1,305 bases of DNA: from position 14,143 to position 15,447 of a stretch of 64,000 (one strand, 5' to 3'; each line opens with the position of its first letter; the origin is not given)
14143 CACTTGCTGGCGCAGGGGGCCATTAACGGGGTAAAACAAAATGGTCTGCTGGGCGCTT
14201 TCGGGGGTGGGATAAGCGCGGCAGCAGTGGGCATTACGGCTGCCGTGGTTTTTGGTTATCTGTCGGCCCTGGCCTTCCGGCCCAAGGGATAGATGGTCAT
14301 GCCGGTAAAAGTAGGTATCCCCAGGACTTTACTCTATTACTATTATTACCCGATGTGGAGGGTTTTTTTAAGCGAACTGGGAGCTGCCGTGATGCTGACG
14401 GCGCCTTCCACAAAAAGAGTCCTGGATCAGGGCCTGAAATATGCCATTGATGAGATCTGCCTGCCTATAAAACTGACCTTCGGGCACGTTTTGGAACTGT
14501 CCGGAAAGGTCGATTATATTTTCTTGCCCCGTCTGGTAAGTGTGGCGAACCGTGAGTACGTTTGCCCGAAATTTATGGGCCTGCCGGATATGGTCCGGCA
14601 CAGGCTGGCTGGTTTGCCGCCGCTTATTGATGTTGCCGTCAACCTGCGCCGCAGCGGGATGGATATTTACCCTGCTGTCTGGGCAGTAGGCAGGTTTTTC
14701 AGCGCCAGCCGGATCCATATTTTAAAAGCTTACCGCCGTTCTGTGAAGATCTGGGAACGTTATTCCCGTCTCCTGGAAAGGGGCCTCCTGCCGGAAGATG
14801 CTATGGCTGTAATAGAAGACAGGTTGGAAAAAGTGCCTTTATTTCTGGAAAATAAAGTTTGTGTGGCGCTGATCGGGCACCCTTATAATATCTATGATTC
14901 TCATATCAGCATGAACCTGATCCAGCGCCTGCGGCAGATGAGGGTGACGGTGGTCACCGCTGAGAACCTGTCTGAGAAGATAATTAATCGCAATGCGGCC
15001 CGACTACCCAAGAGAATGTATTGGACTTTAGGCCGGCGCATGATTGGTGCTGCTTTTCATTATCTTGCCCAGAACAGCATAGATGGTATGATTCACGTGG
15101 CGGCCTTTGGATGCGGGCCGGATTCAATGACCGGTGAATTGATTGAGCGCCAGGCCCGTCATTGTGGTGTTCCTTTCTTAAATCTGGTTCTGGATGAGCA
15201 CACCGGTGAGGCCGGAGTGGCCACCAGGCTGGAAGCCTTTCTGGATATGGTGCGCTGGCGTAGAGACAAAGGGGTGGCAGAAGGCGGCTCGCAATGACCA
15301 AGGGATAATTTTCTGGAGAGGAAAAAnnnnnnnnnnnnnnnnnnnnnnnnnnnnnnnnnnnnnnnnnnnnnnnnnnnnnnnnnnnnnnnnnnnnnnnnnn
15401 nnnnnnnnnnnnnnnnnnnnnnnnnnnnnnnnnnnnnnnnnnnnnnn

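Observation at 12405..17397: spoVA operon apparently extended by a three-gene radical dehydratase/reductase-type (BCR/HAD family) module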

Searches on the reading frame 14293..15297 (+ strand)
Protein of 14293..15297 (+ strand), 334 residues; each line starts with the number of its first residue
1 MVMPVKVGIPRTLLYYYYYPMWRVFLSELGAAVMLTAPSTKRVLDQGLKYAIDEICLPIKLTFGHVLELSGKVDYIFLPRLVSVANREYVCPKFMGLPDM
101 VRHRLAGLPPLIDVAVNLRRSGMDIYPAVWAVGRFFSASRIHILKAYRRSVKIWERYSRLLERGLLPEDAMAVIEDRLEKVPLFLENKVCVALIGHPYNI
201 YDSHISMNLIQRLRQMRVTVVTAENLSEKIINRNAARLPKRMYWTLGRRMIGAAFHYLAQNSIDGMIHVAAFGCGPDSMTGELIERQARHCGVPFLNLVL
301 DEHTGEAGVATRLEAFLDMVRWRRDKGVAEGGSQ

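Call 3: search_protein_families(library=pfam, proteins=[window:14293-15297:+], max_evalue=0.01)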
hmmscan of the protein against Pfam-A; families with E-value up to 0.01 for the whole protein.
window:14293-15297:+ (334 aa): 2 families
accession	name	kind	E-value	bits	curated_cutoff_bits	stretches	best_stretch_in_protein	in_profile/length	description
PF09989.15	DUF2229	-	3.8e-49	167.7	29.4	1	6-225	1-217/218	CoA enzyme activase uncharacterised domain (DUF2229)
PF06050.19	HGD-D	-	2.4e-08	34.4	28.4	1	218-319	222-341/342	2-hydroxyglutaryl-CoA dehydratase, D-component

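Call 5: search_protein_families(library=ncbifam, proteins=[window:14293-15297:+], max_evalue=0.01)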
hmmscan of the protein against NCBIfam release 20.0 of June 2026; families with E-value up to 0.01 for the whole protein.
window:14293-15297:+ (334 aa): 1 family
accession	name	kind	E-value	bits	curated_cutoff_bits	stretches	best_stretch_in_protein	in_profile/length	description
NF040772.1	double_cubane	equivalog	0.0016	17.5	350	0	259-320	310-372/372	double-cubane-cluster-containing anaerobic reductase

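Call 11: find_homologous_proteins(query=window:14293-15297:+, max_evalue=0.00001)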
Query window:14293-15297:+ (334 aa): 5003 proteins with E <= 0.00001 among 8000 candidates; the best 120 are listed.
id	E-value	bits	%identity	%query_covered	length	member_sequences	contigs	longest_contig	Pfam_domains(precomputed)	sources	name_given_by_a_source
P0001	2.4e-221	752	99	100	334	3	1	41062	PF06050.20,PF09989.16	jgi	-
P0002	8.5e-178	609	80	96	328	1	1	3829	PF06050.20,PF09989.16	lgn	-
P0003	2.3e-160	551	79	90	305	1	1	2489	PF06050.20,PF09989.16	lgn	-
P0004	1.3e-146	506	67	98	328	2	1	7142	PF06050.20,PF09989.16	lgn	-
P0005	2.3e-144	499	65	98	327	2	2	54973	PF06050.20,PF09989.16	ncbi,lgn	-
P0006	8.9e-144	497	68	98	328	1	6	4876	PF06050.20,PF09989.16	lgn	-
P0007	8.1e-143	494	67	96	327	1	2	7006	PF06050.20,PF09989.16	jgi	-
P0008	2.1e-142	492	67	96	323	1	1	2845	PF06050.20,PF09989.16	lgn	-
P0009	6.7e-142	491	67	96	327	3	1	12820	PF06050.20,PF09989.16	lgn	-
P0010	3.5e-141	488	65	98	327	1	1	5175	PF06050.20,PF09989.16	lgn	-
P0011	8.9e-140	484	65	98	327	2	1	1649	PF06050.20,PF09989.16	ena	-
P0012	3.1e-139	482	66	96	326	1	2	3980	PF06050.20,PF09989.16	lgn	-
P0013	4.4e-139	481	64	96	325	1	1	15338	PF06050.20,PF09989.16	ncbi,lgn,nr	ncbi:MAG: acyl-CoA dehydratase activase-related protein [Desulfotomaculaceae bacterium]|nr:acyl-CoA 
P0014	4.8e-139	481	64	98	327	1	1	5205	PF06050.20,PF09989.16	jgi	jgi:predicted nucleotide-binding protein (sugar kinase/HSP70/actin superfamily)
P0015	5.3e-139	481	66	96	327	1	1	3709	PF06050.20,PF09989.16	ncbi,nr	ncbi:MAG: acyl-CoA dehydratase activase-related protein [Peptococcaceae bacterium]|nr:acyl-CoA dehyd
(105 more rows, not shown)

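Call 12: find_related_loci(query=window:14293-15297:+, collection=genome_contigs, flank=10000)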
Query window:14293-15297:+ (334 aa) in genome_contigs; peptide patterns used: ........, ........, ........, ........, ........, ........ (x = any residue, [..] = any of these).
133 stretches matched a pattern; 54 encode a relative of the query (tblastn E <= 1e-3); 54 distinct loci.
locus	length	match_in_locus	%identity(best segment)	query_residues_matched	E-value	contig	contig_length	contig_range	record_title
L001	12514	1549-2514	63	2-324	2e-143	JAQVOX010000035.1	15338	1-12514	MAG: Desulfotomaculaceae bacterium isolate STF1_190 NODE_10533_length_15338_cov_3.142594_Sandtown_F1, whole genome shotg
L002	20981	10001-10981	62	2-329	5e-141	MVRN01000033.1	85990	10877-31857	MAG: Pelotomaculum sp. PtaU1.Bin035 A4E55_contig000033, whole genome shotgun sequence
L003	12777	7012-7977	63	2-324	9e-141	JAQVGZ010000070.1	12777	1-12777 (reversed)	MAG: Desulfotomaculaceae bacterium isolate STE_194 NODE_12002_length_12777_cov_4.558024_Sandtown_E, whole genome shotgun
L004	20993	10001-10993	61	5-334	5e-140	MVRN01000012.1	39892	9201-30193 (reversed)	MAG: Pelotomaculum sp. PtaU1.Bin035 A4E55_contig000012, whole genome shotgun sequence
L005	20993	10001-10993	61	5-334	5e-140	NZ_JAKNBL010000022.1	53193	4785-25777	Pelotomaculum terephthalicicum JT 22, whole genome shotgun sequence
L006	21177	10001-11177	62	5-324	3e-138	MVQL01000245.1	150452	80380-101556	MAG: Pelotomaculum sp. PtaB.Bin104 A4E53_contig000246, whole genome shotgun sequence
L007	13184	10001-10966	65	1-323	7e-137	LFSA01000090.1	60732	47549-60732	MAG: Pelotomaculum sp. DTU098 scaffold10043, whole genome shotgun sequence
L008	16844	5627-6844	60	1-324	2e-136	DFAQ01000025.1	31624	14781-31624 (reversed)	MAG TPA_asm: Pelotomaculum sp. UBA3102 UBA3102_contig_3468, whole genome shotgun sequence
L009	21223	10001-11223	63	3-329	3e-136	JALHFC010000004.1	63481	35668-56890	MAG: Pelotomaculum sp. isolate 3-JJ_aug_S1_009 scaffold_531, whole genome shotgun sequence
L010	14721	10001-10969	60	3-324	2e-135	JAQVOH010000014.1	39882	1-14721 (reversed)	MAG: Desulfotomaculaceae bacterium isolate STF1_176 NODE_1973_length_39882_cov_9.157716_Sandtown_F1, whole genome shotgu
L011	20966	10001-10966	64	1-323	6e-135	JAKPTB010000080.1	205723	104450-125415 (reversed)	MAG: Bacillota bacterium isolate JPNA_metabat.60 k141_801808, whole genome shotgun sequence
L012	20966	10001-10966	63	1-323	2e-134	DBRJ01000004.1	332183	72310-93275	MAG TPA_asm: Pelotomaculum sp. UBA1371 UBA1371_contig_204, whole genome shotgun sequence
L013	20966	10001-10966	63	1-323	3e-133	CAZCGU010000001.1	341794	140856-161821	MAG TPA_asm: uncultured Pelotomaculum sp. isolate SRP241326_co3_1 genome assembly, contig: NODE_13_length_341794_cov_10.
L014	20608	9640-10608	59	3-324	8e-133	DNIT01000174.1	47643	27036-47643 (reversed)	MAG TPA_asm: Pelotomaculum sp. isolate UBA10960 contig_3316, whole genome shotgun sequence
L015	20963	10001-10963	61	3-324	5e-131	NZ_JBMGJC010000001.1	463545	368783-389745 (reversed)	Pelotomaculum propionicicum strain C1 NODE_6_length_463545_cov_14.461514, whole genome shotgun sequence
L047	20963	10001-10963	45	1-323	4e-102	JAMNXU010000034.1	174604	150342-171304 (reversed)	MAG: Bacillota bacterium isolate Bin_1 Bin_1_scaffold_4, whole genome shotgun sequence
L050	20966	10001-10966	35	2-324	8e-70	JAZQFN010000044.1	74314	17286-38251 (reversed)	MAG: Clostridia bacterium isolate T1900044632_TS20190098.MAGScoT_cleanbin_000062 SGB_1073_k141_418743, whole genome shot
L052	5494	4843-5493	33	2-218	1e-37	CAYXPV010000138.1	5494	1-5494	MAG TPA_asm: uncultured Oscillospiraceae bacterium isolate SRP315200_co2_617 genome assembly, contig: NODE_27205_length_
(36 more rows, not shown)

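Call 31: search_solved_structures(query=window:14293-15297:+, max_evalue=10)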
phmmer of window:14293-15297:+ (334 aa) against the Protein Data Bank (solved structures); distinct sequences matched with E-value up to 10: 3.
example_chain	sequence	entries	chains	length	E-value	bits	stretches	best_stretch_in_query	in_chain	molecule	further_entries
7yyl_C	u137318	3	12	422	0.00087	21.8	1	260-321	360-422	Dehydratase family protein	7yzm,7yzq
6eno_A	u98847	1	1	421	0.002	20.6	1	260-320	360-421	Dehydratase family protein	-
3o3m_B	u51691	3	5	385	0.048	16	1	205-320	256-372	beta subunit 2-hydroxyacyl-CoA dehydratase | beta-subunit 2-hydroxyacyl-CoA dehydratase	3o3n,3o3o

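Call 40: search_protein_representatives(protein=window:14293-15297:+)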
Query: 334 residues. Proteins with E-value up to 0.001 (for the whole library): 3036; up to 1e-10: 1784; up to 1e-30: 571. The best 150 are listed.
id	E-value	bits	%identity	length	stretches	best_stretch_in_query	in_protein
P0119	5.3e-117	407.1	55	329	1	6-326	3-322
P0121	8.9e-109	380.0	52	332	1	5-325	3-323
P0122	3.1e-95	335.5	47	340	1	3-332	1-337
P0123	5.8e-95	334.6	50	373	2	189-324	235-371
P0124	3.2e-94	332.2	43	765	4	6-176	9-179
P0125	7.7e-91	321.1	47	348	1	5-326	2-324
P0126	6.9e-90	317.9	46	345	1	6-331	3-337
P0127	9.1e-90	317.5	43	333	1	6-324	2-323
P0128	2.8e-89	316.0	39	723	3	5-324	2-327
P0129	1.9e-86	306.6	48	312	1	6-321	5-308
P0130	3.2e-86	305.9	50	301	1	35-326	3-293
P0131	3.7e-86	305.7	47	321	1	4-323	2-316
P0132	4.3e-86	305.5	44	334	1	3-324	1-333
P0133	5.9e-86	305.0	45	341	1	3-325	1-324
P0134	1.1e-85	304.1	43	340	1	6-322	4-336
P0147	5.1e-81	288.8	37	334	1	4-323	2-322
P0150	5.1e-80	285.5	38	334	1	5-324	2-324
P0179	6.3e-75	268.8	37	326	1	4-323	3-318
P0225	4.1e-68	246.4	35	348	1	3-327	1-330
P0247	1.5e-65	237.9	34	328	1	3-323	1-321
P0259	1.7e-64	234.5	34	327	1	6-323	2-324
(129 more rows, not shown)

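Call 50: find_encoding_contigs(protein=P0001, flank=10000, max_places=3)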
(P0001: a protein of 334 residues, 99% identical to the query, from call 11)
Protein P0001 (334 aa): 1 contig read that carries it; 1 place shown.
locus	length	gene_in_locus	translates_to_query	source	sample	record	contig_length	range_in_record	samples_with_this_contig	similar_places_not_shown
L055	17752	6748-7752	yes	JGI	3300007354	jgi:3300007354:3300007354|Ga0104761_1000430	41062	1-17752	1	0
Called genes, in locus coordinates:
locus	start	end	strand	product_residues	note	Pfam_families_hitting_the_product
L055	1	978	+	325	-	?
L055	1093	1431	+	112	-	PF01740:STAS, PF13466:STAS_2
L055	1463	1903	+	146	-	PF13581:HATPase_c_2, PF02518:HATPase_c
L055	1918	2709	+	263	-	PF04542:Sigma70_r2, PF04539:Sigma70_r3, PF16509:KORA (faint), PF08281:Sigma70_r4_2, PF04545:Sigma70_r4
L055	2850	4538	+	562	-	PF10114:PocR, PF01590:GAF, PF13185:GAF_2, PF13492:GAF_3 (weak), PF08668:HDOD, PF13487:HD_5, PF01966:HD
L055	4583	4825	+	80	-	PF07311:Dodecin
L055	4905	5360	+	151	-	PF03862:SpoVAC_SpoVAEB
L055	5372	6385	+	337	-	PF07451:SpoVAD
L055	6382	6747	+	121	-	PF03862:SpoVAC_SpoVAEB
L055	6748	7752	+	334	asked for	PF09989:DUF2229, PF06050:HGD-D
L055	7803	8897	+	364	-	PF09989:DUF2229 (faint)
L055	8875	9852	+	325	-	PF01869:BcrAD_BadFG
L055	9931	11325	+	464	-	PF00291:PALP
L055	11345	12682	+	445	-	PF00278:Orn_DAP_Arg_deC, PF02784:Orn_Arg_deC_N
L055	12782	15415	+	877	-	PF01368:DHH, PF02272:DHHA1 (weak), PF00571:CBS, PF01743:PolyA_pol, PF12627:PolyA_pol_RNAbd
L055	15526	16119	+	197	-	PF02163:Peptidase_M50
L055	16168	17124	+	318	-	PF00579:tRNA-synt_1b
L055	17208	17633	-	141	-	PF09579:Spore_YtfJ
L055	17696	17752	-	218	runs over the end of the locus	PF11167:DUF2953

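Call 54: predict_structure(alignment_id=A1)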
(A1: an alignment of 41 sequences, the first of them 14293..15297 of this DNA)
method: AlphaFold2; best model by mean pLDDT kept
length: 334 residues; sequences in the alignment: 41
mean_pLDDT: 88.6   pTM: 0.87
mean pLDDT of the five models: 88.6, 88.2, 88.0, 87.3, 86.8
residues with pLDDT >= 90: 229; 70-90: 68; 50-70: 31; < 50: 6
segments of 3 or more residues with pLDDT < 50: 332-334
pLDDT, mean of each block of 10 residues (from residue 1): 90 80 95 94 95 88 96 95 61 87 96 80 75 95 96 93 90 86 77 94 93 95 93 82 71 96 97 87 95 97 93 98 81 45
secondary structure, 60 per line:
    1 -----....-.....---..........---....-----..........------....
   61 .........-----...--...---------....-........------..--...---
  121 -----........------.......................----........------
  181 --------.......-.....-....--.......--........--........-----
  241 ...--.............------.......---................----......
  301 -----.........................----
elements in order: E6-9 H11-15 H19-28 E32-35 H41-50 H57-69 E75-77 E80-82 H92-95 H97-104 E115-117 H126-133 H140-162 H167-174 E189-195 H197-201 H203-206 H209-215 E218-222 H228-235 H246-258 E265-271 H275-290 E295-300 H306-330

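Call 58: fold_search(model_id=the predicted structure, library=pdb)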
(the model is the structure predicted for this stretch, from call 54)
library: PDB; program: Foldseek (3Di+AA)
matches with E <= 10: 1061; with E <= 0.001: 17
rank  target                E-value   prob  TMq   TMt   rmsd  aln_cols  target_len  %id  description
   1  3o3m_B                8.4e-09  1.00  0.58  0.53   6.5       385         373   14  (R)-2-Hydroxyisocaproyl-CoA Dehydratase (released 2011-03-16)
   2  3o3n_B                2.2e-08  1.00  0.59  0.53   8.1       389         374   12  (R)-2-hydroxyisocaproyl-CoA dehydratase in complex with its substrate (R)-2-hydroxyisocaproyl-CoA (released 2011-03-16)
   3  3o3m_D                3.0e-08  1.00  0.58  0.53   6.8       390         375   13  (R)-2-Hydroxyisocaproyl-CoA Dehydratase (released 2011-03-16)
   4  7yyl_A                3.0e-08  1.00  0.52  0.43   9.7       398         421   15  nucleotide-free DCCP:DCCP-R complex (released 2022-12-28)
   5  8s02_B                6.6e-08  1.00  0.56  0.51   7.2       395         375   13  BzdNO-benzoyl-CoA complex (released 2025-03-05)
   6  6eno                  8.2e-08  1.00  0.54  0.44   8.9       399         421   15  Double cubane cluster oxidoreductase (released 2018-03-14)
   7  7yzm_A                8.7e-08  1.00  0.57  0.47   8.8       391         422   14  MgADPNP-bound DCCP:DCCP-R complex (released 2022-12-28)
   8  7yyl_D                1.6e-07  1.00  0.57  0.47   8.5       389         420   15  nucleotide-free DCCP:DCCP-R complex (released 2022-12-28)
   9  7yyl_B                3.5e-07  1.00  0.55  0.45   8.1       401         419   14  nucleotide-free DCCP:DCCP-R complex (released 2022-12-28)
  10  9g87_A                5.2e-07  1.00  0.47  0.38   9.6       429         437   12  3-methylbenzoyl-CoA reductase from Thauera chlorobenzoica (subunits MbdON ) (released 2026-02-04)
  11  9gai_B                2.0e-06  1.00  0.52  0.46   8.2       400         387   11  3-methylbenzoyl-CoA reductase from Thauera chlorobenzoica (MbdONPQ) (released 2026-02-18)
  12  9g87_B                2.9e-06  1.00  0.53  0.47   8.6       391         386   11  3-methylbenzoyl-CoA reductase from Thauera chlorobenzoica (subunits MbdON ) (released 2026-02-04)
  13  8s02_A                3.3e-06  1.00  0.54  0.44   9.6       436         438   10  BzdNO-benzoyl-CoA complex (released 2025-03-05)
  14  8s2r_C                1.2e-05  1.00  0.53  0.43   9.5       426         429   10  BzdNO in partially coenzyme A - free state (released 2025-03-05)
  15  8s02_C                1.3e-05  1.00  0.52  0.42   9.7       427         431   10  BzdNO-benzoyl-CoA complex (released 2025-03-05)
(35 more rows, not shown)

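Call 62: search_dna_similar(query=window:14293-15297:+, collection=plasmids, mode=protein, max_evalue=0.00001, max_rows=20)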
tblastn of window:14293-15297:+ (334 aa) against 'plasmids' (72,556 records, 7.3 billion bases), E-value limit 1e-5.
Records with a match: 10; places in all: 12; records where one place covers at least 80% of the query: 10.
Best place of each record, by identity: <60% 10.
By first word of the organism name: Fusobacterium 2; Listeria 2; Monoglobus 1; Paraclostridium 1; Acetoanaerobium 1; Collinsella 1; Subdoligranulum 1; Haliovirga 1.
By predicted mobility (MOB-suite, as given by PLSDB): non-mobilizable 10.
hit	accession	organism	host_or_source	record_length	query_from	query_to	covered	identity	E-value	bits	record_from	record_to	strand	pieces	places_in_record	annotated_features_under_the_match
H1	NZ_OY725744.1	Monoglobus pectinilyticus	-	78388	5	330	98%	35.4%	9e-61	216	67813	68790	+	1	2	acyl-CoA dehydratase activase-related protein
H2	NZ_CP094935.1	Paraclostridium bifermentans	Homo sapiens,feces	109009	7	317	93%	26.5%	8e-24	109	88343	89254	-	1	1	acyl-CoA dehydratase activase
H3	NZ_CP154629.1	Acetoanaerobium noterae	cell culture,Sludge of a digestion ...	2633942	7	316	93%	25.0%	3e-17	90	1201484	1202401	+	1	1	none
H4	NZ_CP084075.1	Fusobacterium vincentii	-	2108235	5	324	96%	24.0%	1e-13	79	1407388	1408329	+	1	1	none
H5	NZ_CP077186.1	Fusobacterium animalis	Homo sapiens,resected colorectal tumor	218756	5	316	93%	24.4%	1e-13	79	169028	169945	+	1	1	acyl-CoA dehydratase activase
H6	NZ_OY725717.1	Collinsella aerofaciens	-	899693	7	285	84%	26.9%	2e-13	79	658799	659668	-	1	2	2-hydroxyacyl-CoA dehydratase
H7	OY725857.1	Subdoligranulum variabile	-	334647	7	321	94%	22.1%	3e-11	72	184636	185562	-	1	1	none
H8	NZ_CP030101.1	Listeria monocytogenes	Environment,water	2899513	7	286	84%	24.7%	1e-17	91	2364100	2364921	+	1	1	none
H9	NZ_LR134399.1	Listeria monocytogenes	Homo sapiens,Vein blood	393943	7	286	84%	24.7%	2e-17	91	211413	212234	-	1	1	2-hydroxyacyl-CoA dehydratase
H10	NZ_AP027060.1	Haliovirga abyssi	-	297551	5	286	84%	24.4%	1e-11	73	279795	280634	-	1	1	acyl-CoA dehydratase activase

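Call 63: get_annotated_region(hit=H9, flank=6000)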
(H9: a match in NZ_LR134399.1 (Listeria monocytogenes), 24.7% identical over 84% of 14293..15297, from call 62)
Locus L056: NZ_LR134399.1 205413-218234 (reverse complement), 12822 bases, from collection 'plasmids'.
description: Listeria monocytogenes strain NCTC7974 plasmid 2, complete sequence
organism: Listeria monocytogenes (NCBI taxid 1639)
taxonomy: Bacteria; Bacillota; Bacilli; Bacillales; Listeriaceae; Listeria; Listeria monocytogenes
host: -; source: Homo sapiens,Vein blood; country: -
typing (MOB-suite, as given by PLSDB): non-mobilizable
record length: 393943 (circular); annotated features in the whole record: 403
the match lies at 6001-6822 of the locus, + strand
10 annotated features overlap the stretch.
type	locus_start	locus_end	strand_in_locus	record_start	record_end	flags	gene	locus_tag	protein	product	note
CDS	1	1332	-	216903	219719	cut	-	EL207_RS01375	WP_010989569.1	sigma-54-dependent transcriptional regulator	-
CDS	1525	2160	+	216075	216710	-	-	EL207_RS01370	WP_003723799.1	FMN-dependent NADH-azoreductase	-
CDS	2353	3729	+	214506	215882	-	-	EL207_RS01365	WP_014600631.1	amino acid permease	GO:0006865 - amino acid transport [Evidence IEA]; GO:0055085 - transmembrane transport [Evidence IEA]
CDS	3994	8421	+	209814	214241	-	-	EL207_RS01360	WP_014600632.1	2-hydroxyacyl-CoA dehydratase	-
CDS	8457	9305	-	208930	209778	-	-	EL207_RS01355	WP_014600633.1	PhzF family phenazine biosynthesis protein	GO:0009058 - biosynthetic process [Evidence IEA]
CDS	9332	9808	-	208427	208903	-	ybaK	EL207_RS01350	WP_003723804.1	Cys-tRNA(Pro) deacylase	GO:0043039 - tRNA aminoacylation [Evidence IEA]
CDS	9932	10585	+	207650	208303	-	-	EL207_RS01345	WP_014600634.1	DUF5105 domain-containing protein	-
CDS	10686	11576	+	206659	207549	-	-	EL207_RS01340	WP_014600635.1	carbon-nitrogen hydrolase family protein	-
CDS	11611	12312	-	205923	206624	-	-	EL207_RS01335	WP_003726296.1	DUF554 domain-containing protein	-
CDS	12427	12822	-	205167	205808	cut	-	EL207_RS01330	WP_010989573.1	NAD(P)-dependent oxidoreductase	-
